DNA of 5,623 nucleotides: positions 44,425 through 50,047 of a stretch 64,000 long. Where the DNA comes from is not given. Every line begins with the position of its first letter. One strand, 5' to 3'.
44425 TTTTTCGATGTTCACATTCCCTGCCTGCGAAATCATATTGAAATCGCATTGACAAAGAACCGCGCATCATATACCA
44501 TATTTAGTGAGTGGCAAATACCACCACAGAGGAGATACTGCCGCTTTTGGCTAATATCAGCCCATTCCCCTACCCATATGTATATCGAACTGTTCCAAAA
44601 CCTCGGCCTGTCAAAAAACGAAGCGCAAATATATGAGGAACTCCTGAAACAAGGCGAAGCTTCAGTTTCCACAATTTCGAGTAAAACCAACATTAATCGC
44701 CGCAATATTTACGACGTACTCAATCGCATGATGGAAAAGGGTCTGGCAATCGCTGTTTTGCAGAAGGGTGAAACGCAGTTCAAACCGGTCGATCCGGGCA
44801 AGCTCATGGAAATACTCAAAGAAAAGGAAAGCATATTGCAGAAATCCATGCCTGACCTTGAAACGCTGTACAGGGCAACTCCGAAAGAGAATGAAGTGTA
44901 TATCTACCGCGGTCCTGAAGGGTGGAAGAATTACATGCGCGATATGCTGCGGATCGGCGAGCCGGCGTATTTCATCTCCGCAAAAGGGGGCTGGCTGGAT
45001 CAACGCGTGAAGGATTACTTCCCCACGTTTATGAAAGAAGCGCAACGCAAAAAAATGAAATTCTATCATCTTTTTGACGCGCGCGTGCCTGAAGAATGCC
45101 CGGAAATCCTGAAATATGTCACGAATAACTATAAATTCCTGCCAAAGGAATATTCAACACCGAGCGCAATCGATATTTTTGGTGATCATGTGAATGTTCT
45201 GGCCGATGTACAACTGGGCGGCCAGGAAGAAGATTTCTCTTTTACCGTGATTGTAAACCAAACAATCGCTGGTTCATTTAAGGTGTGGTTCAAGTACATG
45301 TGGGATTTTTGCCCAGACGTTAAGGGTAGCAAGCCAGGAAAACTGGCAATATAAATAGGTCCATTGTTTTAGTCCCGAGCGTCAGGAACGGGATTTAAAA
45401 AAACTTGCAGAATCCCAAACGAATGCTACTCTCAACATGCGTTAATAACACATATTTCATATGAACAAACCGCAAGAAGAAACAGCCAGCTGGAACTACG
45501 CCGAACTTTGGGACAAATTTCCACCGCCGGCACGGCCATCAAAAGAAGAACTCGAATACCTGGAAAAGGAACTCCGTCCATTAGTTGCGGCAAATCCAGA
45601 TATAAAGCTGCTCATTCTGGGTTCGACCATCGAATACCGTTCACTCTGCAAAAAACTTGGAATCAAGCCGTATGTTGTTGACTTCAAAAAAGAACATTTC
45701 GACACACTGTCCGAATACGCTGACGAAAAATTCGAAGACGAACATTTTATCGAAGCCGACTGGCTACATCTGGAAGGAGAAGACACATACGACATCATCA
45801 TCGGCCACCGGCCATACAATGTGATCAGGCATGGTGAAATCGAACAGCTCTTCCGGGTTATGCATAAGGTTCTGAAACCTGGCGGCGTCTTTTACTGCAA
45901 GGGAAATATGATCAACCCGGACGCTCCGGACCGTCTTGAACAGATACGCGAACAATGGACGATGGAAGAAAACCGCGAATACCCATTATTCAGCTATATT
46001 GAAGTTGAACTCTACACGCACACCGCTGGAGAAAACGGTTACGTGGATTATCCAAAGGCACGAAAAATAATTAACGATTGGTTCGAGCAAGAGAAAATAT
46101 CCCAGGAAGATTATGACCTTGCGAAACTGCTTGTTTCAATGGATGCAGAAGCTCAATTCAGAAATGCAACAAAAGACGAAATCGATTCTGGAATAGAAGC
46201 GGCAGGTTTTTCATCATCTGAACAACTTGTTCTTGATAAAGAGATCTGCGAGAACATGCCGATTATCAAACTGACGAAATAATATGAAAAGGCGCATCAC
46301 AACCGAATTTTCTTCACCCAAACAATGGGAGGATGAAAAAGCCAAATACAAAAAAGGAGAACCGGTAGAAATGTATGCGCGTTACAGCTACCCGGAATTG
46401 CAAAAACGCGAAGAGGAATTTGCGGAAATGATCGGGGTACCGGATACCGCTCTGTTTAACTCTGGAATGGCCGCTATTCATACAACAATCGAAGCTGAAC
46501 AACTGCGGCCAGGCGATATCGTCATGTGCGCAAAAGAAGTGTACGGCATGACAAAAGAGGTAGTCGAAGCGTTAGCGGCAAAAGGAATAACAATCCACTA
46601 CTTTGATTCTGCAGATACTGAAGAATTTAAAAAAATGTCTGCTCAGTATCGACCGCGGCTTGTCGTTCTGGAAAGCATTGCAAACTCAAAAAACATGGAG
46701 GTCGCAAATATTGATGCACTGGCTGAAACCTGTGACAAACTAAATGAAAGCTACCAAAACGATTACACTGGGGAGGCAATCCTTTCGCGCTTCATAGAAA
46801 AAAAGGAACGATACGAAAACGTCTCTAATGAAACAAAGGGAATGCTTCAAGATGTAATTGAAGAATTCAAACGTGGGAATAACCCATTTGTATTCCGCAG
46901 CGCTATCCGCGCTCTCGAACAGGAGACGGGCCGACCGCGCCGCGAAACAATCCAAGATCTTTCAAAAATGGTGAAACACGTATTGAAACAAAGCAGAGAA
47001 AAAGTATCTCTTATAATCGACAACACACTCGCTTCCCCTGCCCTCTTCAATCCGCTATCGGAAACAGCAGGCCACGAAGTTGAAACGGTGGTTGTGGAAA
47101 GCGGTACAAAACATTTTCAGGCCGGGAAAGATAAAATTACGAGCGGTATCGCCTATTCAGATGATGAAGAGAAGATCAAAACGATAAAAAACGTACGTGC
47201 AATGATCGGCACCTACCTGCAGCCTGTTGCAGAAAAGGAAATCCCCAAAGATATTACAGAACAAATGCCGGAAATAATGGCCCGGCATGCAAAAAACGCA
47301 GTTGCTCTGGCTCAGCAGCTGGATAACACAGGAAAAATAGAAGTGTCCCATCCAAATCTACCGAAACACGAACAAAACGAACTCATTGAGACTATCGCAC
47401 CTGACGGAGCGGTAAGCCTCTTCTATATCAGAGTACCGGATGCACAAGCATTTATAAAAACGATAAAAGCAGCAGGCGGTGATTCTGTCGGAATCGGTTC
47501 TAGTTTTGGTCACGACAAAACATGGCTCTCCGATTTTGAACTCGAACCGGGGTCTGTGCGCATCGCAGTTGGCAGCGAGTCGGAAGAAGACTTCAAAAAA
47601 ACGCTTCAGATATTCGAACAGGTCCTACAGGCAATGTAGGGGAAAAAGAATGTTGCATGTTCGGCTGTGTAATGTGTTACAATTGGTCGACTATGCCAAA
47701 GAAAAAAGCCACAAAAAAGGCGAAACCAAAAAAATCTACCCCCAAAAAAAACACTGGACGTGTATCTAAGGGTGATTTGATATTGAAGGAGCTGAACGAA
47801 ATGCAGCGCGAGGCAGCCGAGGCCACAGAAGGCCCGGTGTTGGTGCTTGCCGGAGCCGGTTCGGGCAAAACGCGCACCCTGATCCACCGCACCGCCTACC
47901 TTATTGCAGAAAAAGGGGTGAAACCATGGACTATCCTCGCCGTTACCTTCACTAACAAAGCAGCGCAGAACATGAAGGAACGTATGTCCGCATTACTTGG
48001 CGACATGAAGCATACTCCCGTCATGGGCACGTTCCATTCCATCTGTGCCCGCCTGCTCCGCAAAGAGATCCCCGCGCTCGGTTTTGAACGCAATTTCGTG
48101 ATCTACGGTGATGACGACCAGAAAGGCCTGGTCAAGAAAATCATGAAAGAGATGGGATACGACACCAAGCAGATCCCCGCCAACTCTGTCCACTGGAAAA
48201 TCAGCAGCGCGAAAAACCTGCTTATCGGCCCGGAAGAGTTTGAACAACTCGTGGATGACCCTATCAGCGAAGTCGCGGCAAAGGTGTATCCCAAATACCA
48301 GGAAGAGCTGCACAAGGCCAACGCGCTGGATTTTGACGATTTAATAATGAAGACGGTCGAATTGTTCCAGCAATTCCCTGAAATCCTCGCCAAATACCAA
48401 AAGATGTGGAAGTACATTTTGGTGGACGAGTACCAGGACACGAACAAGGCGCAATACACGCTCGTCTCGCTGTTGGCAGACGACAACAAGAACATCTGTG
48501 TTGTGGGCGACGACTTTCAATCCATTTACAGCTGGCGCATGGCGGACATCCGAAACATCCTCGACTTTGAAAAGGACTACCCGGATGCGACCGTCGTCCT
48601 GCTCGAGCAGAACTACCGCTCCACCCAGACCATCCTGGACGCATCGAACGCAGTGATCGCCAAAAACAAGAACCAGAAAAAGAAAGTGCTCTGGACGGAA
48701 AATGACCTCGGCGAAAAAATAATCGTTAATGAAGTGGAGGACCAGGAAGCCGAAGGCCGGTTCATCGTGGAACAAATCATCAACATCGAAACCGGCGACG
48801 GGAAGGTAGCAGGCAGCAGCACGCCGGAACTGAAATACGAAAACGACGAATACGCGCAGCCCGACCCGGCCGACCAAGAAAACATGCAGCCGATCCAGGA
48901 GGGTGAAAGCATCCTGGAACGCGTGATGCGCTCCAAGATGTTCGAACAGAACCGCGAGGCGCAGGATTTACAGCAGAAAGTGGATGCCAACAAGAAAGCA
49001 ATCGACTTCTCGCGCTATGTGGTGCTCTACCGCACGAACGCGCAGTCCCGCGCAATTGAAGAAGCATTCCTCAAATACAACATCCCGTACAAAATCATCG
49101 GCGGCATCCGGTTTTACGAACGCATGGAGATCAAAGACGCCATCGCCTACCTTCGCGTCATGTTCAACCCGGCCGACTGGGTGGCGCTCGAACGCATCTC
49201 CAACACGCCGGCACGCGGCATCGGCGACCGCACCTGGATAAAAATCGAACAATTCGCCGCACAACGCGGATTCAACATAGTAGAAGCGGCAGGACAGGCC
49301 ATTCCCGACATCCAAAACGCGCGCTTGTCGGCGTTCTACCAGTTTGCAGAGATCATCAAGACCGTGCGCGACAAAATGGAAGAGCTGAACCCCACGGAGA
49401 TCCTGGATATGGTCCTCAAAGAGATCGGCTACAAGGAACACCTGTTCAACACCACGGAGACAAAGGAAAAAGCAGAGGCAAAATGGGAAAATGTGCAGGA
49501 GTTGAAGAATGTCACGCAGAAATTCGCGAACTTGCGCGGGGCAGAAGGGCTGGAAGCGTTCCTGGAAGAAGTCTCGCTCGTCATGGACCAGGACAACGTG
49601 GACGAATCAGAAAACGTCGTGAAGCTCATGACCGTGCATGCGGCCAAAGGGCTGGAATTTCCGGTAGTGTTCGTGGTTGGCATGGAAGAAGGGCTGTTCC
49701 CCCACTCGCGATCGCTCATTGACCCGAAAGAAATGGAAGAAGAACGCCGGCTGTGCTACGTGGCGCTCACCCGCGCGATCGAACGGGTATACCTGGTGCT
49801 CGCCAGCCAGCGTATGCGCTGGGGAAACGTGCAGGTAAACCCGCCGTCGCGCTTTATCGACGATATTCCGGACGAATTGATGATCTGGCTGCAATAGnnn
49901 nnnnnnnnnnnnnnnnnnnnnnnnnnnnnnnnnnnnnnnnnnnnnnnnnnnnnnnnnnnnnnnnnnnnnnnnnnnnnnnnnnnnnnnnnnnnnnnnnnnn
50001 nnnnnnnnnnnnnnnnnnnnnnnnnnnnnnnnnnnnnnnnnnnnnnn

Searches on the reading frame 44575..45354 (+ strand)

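Call 95: search_protein_families(library=pfam, proteins=[window:44575-45354:+], max_evalue=0.001)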
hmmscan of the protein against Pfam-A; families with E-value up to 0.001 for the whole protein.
window:44575-45354:+ (259 aa): 1 family
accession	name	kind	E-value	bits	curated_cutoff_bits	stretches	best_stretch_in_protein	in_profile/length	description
PF01978.25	TrmB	-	1.7e-17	63.5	25.6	1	8-74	2-67/68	Sugar-specific transcriptional regulator TrmB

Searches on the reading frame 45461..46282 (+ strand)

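Call 95: search_protein_families(library=pfam, proteins=[window:45461-46282:+], max_evalue=0.001)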
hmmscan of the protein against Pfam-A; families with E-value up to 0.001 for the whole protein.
window:45461-46282:+ (273 aa): 4 families
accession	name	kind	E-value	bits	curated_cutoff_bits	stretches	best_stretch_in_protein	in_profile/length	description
PF13649.12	Methyltransf_25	-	1.6e-06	29.2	27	1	61-142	14-97/97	Methyltransferase domain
PF08242.18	Methyltransf_12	-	0.00026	22.1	30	1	70-144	23-98/98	Methyltransferase domain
PF13847.12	Methyltransf_31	-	0.00055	20.1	27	0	87-148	49-111/145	Methyltransferase domain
PF08241.18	Methyltransf_11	-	0.00089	20.3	21.2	0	65-146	16-95/95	Methyltransferase domain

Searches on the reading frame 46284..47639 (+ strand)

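Call 95: search_protein_families(library=pfam, proteins=[window:46284-47639:+], max_evalue=0.001)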
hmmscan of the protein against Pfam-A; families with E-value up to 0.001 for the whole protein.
window:46284-47639:+ (451 aa): 3 families
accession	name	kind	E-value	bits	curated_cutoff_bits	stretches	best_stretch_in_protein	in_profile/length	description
PF01053.26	Cys_Met_Meta_PP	-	4.5e-37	127.9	27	2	222-396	152-320/381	Cys/Met metabolism PLP-dependent enzyme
PF00155.27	Aminotran_1_2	-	0.00012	21.8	19.7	0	31-134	35-157/361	Aminotransferase class I and II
PF01041.23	DegT_DnrJ_EryC1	-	0.00037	20.3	19.8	1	35-102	22-89/360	DegT/DnrJ/EryC1/StrS aminotransferase family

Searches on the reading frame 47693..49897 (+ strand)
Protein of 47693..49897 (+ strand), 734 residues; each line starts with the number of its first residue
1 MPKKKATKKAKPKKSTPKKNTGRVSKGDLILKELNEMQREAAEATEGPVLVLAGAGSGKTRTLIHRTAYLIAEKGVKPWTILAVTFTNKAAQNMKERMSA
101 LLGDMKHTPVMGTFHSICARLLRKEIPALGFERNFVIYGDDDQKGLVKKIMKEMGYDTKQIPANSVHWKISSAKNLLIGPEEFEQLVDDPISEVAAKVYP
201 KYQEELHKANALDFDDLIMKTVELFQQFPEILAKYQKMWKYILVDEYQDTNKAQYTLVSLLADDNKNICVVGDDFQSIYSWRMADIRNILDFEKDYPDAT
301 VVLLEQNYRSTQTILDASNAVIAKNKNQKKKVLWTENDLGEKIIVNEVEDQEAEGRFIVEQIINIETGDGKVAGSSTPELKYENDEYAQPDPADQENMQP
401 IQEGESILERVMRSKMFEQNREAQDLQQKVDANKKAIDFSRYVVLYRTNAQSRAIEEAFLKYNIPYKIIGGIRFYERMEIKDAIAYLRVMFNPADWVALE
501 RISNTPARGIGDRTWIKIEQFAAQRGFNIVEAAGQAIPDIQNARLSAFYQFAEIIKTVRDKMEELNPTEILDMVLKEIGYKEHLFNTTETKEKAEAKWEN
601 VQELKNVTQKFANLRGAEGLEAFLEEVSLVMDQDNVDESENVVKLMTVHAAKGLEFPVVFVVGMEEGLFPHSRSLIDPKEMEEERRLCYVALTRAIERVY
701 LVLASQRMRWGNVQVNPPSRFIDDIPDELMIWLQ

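Call 20: find_related_loci(query=window:47693-49897:+, collection=genome_contigs, flank=10000)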
Query window:47693-49897:+ (734 aa) in genome_contigs; peptide patterns used: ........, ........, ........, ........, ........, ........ (x = any residue, [..] = any of these).
360 stretches matched a pattern; 13 encode a relative of the query (tblastn E <= 1e-3); 13 distinct loci.
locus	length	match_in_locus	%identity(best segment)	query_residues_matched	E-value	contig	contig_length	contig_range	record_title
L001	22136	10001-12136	70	10-732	0e+0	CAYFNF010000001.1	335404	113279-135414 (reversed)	MAG TPA_asm: uncultured Gammaproteobacteria bacterium isolate ERP019367_co2_140 genome assembly, contig: NODE_21_length_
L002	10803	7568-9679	68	18-732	0e+0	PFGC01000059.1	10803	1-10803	MAG: Candidatus Kerfeldbacteria bacterium CG15_BIG_FIL_POST_REV_8_21_14_020_45_12 CG15_8_21_14_0.20_scaffold_2328_c, who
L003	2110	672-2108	69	28-511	0e+0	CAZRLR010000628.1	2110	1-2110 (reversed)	MAG TPA_asm: uncultured Conexibacter sp. isolate binchicken_co105_183 genome assembly, contig: NODE_81357_length_2110_co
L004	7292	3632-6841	66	20-732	0e+0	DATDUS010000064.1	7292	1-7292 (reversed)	MAG TPA_asm: Patescibacteria group bacterium isolate SMAG_U8064 k141_555665, whole genome shotgun sequence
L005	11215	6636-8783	63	9-733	0e+0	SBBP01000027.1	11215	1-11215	MAG: Candidatus Microgenomatus auricola isolate Bin_40 Hy_contig35765, whole genome shotgun sequence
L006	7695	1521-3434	41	30-730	6e-146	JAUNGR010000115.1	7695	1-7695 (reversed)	MAG: bacterium isolate S27M_St_13 NODE_3573_length_7695_cov_7.473168, whole genome shotgun sequence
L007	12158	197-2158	53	18-730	4e-116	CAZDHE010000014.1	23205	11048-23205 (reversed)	MAG TPA_asm: uncultured Bdellovibrionales bacterium isolate SRP252850_co1_117 genome assembly, contig: NODE_3916_length_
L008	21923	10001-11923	56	30-730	4e-113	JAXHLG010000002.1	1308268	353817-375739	MAG: Candidatus Moraniibacteriota bacterium isolate Salar_de_Ascotan_soil_MAG_ASO1 contig_5779_polypolish, whole genome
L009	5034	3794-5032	56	30-501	1e-113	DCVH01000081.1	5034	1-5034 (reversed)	MAG TPA_asm: Patescibacteria group bacterium UBA2193 UBA2193_contig_164045, whole genome shotgun sequence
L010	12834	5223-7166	53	23-730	6e-112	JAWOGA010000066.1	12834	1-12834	MAG: Candidatus Moraniibacteriota bacterium isolate BLK6-3.bin.191 k191_2108502, whole genome shotgun sequence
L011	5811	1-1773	54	69-730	4e-93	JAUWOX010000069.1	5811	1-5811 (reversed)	MAG: bacterium isolate CSMAG_2461 CSMAG_2461_k141_768771_length_5811_cov_5.0000, whole genome shotgun sequence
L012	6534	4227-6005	35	32-707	3e-51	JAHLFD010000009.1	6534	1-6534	MAG: Candidatus Niameybacter stercoravium isolate 2467 B5M64__C4627_L6534, whole genome shotgun sequence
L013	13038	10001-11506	30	199-695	4e-8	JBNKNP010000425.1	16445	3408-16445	MAG: Desulfobacteraceae bacterium isolate G2.bin.11.orig k141_21259, whole genome shotgun sequence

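Call 32: search_protein_families(library=pfam, proteins=[L001:13030-14247:-, L001:14347-16932:+, L001:12238-12927:+, L005:9179-10075:+, L005:8846-9169:+], max_evalue=0.1)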
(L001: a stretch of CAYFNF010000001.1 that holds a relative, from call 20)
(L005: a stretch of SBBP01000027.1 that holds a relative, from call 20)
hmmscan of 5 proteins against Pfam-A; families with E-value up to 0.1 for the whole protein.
L001:13030-14247:- (405 aa): 0 families

L001:14347-16932:+ (861 aa): 0 families

L001:12238-12927:+ (229 aa): 1 family
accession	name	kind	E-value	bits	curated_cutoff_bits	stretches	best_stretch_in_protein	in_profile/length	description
PF07382.16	HC2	-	0.09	13.3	40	0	3-105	45-146/194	Histone H1-like nucleoprotein HC2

L005:9179-10075:+ (298 aa): 1 family
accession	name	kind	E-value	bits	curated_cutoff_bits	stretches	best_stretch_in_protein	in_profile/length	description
PF15225.11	IL32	-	0.025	15.4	27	0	201-260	5-63/100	Interleukin 32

L005:8846-9169:+ (107 aa): 0 families

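Call 40: search_protein_families(library=phrogs, proteins=[L001:13030-14247:-, L001:14347-16932:+], max_evalue=0.1)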
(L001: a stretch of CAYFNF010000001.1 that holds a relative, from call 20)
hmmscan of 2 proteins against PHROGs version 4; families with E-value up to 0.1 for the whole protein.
L001:13030-14247:- (405 aa): 0 families

L001:14347-16932:+ (861 aa): 0 families

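Call 41: search_protein_families(library=padloc, proteins=[L001:13030-14247:-, L001:14347-16932:+], max_evalue=0.1)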
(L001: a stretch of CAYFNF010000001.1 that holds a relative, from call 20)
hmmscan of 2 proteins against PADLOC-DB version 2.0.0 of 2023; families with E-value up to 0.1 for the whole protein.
L001:13030-14247:- (405 aa): 0 families

L001:14347-16932:+ (861 aa): 0 families

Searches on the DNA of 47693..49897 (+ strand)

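Call 69: search_rna_families(sources=[L001, L002, L004, L005], threshold=gathering)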
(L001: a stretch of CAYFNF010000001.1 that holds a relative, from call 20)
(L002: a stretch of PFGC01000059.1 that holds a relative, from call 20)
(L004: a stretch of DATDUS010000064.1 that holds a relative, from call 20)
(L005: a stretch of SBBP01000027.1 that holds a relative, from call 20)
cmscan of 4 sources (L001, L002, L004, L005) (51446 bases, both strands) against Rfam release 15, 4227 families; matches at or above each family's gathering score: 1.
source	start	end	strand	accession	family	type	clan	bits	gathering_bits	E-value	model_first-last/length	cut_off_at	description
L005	1645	1726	-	RF00005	tRNA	Gene; tRNA;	CL00001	53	29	1.2e-08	1-71/71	no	tRNA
